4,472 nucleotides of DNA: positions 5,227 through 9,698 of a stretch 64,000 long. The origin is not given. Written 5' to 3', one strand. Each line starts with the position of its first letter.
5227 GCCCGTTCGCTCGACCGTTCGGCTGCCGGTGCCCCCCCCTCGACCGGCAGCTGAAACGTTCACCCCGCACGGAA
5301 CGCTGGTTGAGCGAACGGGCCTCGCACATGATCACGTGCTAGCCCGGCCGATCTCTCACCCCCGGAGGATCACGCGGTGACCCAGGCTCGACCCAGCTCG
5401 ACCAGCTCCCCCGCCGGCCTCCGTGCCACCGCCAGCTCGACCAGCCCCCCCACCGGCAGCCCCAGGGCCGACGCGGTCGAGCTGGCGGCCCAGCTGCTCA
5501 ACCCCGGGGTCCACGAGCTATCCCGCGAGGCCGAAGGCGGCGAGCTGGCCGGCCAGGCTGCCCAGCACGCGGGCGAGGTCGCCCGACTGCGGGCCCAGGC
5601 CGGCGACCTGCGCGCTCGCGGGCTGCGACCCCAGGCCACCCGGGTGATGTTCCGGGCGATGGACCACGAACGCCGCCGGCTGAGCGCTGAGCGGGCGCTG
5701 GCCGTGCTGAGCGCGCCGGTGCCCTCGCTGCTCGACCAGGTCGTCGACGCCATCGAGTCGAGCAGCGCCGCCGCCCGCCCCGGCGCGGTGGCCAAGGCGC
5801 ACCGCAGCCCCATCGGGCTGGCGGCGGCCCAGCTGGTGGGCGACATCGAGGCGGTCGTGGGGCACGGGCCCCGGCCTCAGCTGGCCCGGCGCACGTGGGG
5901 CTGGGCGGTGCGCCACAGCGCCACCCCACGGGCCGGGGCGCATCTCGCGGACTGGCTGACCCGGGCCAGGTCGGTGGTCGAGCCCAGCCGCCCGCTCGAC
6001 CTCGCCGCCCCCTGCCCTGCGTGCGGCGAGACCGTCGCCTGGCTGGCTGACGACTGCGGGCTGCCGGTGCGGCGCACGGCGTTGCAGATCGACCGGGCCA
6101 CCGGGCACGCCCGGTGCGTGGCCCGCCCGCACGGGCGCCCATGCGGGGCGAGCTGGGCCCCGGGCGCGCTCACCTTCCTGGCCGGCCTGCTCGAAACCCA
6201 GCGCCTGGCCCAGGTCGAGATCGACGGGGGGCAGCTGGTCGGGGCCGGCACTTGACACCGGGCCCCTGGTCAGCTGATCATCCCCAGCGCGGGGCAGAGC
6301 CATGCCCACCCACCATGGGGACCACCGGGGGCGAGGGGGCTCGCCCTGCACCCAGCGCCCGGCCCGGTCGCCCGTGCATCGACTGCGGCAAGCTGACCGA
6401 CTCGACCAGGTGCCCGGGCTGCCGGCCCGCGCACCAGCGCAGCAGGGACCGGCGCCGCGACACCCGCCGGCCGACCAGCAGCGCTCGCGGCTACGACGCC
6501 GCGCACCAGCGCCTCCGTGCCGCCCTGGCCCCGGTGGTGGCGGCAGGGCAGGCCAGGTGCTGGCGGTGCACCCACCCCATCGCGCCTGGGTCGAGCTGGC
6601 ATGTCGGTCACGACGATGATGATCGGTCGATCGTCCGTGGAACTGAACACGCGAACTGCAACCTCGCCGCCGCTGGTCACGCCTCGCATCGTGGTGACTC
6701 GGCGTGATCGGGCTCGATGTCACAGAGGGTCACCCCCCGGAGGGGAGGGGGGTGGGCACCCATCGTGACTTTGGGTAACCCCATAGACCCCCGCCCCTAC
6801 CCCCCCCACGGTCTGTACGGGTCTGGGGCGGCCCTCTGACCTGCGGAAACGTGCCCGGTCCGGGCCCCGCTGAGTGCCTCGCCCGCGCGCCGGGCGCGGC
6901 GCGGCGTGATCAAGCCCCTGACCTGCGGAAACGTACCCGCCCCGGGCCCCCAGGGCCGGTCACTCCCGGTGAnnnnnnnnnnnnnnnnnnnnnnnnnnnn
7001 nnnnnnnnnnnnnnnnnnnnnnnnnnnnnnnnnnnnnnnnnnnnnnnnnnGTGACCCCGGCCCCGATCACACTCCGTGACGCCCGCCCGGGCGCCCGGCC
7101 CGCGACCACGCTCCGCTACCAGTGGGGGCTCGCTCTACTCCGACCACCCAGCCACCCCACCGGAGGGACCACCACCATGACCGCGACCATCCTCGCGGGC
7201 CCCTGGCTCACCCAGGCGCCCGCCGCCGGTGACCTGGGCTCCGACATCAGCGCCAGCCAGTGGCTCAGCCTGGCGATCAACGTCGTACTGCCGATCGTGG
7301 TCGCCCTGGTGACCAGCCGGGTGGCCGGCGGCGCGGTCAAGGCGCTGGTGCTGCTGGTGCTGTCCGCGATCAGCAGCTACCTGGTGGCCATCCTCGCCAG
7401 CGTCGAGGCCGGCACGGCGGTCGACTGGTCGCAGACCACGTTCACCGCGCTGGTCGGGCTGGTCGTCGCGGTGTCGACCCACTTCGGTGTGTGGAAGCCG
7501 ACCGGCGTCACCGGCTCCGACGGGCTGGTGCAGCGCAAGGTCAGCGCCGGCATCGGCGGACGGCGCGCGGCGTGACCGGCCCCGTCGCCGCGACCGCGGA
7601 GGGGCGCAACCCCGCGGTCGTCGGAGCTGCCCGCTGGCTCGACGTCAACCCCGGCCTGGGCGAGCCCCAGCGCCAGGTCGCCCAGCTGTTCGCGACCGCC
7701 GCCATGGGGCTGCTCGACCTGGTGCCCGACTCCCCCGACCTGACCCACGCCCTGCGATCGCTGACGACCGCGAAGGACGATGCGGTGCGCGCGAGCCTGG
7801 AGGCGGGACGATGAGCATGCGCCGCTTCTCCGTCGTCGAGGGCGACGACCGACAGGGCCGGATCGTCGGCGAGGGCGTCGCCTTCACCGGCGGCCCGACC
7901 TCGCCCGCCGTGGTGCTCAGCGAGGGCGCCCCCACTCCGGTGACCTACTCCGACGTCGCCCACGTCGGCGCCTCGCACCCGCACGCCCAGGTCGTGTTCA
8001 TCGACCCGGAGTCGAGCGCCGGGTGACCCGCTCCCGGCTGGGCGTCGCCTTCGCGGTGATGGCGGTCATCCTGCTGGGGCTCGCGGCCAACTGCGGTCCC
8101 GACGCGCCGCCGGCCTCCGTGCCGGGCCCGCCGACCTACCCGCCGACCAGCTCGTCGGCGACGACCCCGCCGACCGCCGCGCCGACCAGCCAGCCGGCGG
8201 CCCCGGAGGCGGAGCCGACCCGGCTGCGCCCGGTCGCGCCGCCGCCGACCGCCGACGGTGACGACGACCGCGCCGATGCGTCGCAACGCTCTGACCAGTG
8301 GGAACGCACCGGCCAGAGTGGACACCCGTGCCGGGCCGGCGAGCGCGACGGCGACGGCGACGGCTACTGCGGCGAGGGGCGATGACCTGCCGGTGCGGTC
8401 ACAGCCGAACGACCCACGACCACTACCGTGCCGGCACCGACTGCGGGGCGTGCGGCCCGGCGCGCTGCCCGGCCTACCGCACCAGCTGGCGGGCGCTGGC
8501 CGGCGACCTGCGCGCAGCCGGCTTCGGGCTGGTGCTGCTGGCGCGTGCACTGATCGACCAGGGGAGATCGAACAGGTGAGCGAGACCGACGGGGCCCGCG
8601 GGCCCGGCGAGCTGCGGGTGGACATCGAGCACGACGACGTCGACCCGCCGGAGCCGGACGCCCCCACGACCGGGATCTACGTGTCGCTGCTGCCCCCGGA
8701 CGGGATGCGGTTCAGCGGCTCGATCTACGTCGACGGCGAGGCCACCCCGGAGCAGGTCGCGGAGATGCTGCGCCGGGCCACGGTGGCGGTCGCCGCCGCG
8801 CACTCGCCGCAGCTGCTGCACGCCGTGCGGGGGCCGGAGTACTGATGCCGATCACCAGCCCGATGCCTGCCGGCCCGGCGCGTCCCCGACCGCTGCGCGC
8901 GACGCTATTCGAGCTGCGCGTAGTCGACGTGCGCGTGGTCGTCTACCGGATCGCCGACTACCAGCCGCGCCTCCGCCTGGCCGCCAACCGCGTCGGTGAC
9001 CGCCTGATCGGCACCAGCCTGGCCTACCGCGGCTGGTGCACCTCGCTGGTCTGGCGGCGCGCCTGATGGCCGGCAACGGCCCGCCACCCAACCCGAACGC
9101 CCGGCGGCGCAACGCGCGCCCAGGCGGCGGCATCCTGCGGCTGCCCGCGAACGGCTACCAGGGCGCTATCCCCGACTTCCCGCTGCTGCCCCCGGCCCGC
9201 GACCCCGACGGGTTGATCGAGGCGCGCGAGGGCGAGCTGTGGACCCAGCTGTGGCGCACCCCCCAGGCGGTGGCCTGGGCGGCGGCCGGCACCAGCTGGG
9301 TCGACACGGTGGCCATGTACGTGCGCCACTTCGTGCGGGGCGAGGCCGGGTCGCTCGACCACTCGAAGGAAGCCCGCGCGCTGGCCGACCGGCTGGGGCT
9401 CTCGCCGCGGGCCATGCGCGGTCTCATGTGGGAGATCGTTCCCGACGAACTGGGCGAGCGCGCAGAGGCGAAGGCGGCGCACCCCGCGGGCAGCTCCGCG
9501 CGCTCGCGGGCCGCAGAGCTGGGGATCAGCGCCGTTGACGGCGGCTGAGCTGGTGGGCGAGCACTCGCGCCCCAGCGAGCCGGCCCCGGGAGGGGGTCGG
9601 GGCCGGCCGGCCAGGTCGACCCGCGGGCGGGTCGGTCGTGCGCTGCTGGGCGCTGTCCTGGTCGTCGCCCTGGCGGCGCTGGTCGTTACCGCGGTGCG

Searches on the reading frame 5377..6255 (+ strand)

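Call 47: search_protein_families(library=phrogs, proteins=[window:5377-6255:+], max_evalue=0.001)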
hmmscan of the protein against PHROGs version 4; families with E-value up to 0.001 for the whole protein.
window:5377-6255:+ (292 aa): 0 families

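Call 104: search_protein_families(library=pfam, proteins=[window:5377-6255:+], max_evalue=0.01)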
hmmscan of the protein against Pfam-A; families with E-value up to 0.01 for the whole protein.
window:5377-6255:+ (292 aa): 2 families
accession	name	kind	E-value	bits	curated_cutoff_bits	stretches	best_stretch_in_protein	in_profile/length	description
PF24029.1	DUF7340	-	7.4e-10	38.9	27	1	207-273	3-61/62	Domain of unknown function (DUF7340)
PF24030.1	DUF7341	-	0.004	18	27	1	113-167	33-85/133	Domain of unknown function (DUF7341)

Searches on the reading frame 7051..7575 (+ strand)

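Call 47: search_protein_families(library=phrogs, proteins=[window:7051-7575:+], max_evalue=0.001)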
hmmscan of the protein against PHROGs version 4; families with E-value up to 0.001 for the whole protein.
window:7051-7575:+ (174 aa): 3 families
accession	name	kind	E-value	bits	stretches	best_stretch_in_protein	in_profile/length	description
phrog_8269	-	lysis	1.1e-13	52.4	1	70-156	11-97/156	holin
phrog_5308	-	lysis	2.9e-10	41.4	1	71-156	11-98/167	holin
phrog_28423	-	unknown function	2.3e-05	25.7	1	74-154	19-99/141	-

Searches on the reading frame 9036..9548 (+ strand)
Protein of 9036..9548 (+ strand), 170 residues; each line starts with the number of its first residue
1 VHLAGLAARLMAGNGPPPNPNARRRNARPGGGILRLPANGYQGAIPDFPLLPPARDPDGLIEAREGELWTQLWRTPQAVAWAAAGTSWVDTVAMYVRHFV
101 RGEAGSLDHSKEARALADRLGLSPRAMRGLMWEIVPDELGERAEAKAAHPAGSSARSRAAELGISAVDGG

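Call 3: search_protein_families(library=pfam, proteins=[window:9036-9548:+], max_evalue=0.01)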
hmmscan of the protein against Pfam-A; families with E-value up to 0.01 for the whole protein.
window:9036-9548:+ (170 aa): 1 family
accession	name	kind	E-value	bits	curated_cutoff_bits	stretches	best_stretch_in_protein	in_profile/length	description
PF25673.1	Terminase_7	-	7.5e-06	26.4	27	1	14-149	2-129/139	Phage terminase small subunit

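Call 4: search_protein_families(library=phrogs, proteins=[window:9036-9548:+], max_evalue=0.001)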
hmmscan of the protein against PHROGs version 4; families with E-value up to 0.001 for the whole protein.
window:9036-9548:+ (170 aa): 1 family
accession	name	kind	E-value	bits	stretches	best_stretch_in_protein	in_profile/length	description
phrog_226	-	tail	3.6e-17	63.7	1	11-159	1-148/157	minor tail protein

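Call 6: search_protein_families(library=ncbifam, proteins=[window:9036-9548:+], max_evalue=0.01)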
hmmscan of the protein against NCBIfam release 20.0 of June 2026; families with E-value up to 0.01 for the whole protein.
window:9036-9548:+ (170 aa): 0 families
